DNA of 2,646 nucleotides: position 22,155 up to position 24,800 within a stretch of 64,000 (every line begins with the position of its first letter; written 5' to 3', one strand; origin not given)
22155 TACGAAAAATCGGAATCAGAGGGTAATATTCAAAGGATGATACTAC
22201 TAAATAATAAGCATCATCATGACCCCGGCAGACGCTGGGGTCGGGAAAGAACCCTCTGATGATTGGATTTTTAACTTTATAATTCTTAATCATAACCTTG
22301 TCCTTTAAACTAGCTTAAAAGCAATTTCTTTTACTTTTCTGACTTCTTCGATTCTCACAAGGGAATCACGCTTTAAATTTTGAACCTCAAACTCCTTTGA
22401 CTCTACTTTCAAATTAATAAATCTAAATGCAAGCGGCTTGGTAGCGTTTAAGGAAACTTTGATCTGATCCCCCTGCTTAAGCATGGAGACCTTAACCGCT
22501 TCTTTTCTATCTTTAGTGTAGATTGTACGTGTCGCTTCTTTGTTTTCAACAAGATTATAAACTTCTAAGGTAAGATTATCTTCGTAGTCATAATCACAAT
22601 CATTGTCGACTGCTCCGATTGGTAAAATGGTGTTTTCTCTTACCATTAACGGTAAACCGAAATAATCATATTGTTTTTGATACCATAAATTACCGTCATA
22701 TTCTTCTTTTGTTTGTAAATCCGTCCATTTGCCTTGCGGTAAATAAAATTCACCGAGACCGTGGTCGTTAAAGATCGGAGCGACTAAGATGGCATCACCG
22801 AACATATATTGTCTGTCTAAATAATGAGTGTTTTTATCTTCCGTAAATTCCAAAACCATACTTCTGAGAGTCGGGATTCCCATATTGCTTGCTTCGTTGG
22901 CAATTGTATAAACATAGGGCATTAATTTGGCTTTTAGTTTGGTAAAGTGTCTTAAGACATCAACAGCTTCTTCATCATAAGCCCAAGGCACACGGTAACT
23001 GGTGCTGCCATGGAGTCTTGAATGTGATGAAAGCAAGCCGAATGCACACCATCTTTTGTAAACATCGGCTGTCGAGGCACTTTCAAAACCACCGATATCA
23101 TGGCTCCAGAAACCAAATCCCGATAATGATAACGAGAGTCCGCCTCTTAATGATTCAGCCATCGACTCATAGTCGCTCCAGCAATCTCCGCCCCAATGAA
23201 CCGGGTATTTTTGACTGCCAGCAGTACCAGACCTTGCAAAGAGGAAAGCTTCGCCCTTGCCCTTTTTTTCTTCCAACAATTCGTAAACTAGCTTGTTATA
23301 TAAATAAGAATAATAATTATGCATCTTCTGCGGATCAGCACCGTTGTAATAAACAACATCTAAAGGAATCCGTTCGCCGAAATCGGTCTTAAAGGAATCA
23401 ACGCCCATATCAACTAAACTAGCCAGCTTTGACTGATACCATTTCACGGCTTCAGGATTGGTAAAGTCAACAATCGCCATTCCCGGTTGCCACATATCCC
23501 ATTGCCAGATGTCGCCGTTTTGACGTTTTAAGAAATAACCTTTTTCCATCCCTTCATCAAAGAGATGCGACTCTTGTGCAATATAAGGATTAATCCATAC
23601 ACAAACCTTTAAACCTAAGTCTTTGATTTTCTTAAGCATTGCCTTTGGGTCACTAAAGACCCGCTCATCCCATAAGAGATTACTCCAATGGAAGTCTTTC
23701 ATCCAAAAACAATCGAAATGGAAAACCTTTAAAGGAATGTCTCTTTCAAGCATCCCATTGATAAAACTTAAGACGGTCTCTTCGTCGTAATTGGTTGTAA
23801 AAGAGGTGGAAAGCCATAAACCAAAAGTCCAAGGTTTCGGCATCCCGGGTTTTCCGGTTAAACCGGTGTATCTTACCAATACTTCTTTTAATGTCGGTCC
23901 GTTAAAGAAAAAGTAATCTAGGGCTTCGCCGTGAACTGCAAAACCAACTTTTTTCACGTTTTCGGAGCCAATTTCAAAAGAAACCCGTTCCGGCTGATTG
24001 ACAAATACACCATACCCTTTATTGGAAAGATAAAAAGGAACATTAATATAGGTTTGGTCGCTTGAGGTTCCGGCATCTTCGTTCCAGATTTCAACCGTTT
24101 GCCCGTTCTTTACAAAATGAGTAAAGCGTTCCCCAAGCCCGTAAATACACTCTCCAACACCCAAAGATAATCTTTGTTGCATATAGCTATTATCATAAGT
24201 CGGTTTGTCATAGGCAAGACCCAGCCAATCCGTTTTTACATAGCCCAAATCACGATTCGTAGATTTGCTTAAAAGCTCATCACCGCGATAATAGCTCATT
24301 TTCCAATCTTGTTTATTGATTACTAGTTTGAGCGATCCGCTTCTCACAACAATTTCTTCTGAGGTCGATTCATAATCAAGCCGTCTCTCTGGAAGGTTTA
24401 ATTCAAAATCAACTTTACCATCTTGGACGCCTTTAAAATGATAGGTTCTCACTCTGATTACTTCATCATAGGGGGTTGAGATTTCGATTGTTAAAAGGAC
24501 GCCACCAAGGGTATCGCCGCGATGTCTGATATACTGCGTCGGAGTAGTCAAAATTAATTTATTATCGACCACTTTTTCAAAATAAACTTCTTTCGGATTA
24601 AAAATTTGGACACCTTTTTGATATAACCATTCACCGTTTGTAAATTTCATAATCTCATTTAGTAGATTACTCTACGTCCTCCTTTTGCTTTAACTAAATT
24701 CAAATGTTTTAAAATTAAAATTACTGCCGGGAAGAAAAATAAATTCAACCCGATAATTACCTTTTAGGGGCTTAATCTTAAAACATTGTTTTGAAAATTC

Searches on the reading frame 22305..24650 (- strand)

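Call 14: search_protein_families(library=pfam, proteins=[window:22305-24650:-], max_evalue=0.00001)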
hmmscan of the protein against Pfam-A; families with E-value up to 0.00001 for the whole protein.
window:22305-24650:- (781 aa): 3 families
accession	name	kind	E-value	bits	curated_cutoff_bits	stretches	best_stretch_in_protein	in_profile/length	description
PF01055.32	Glyco_hydro_31_2nd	-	1.2e-98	330.9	23.5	1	268-582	1-327/328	Glycosyl hydrolases family 31 TIM-barrel domain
PF13802.12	Gal_mutarotas_2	-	1.5e-33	117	27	1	54-226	1-184/184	Glycosyl hydrolase 31 N-terminal galactose mutarotase-like domain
PF21365.3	Glyco_hydro_31_3rd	-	7e-22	78.2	24.4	1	591-676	1-87/87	Glycosyl hydrolase family 31 C-terminal domain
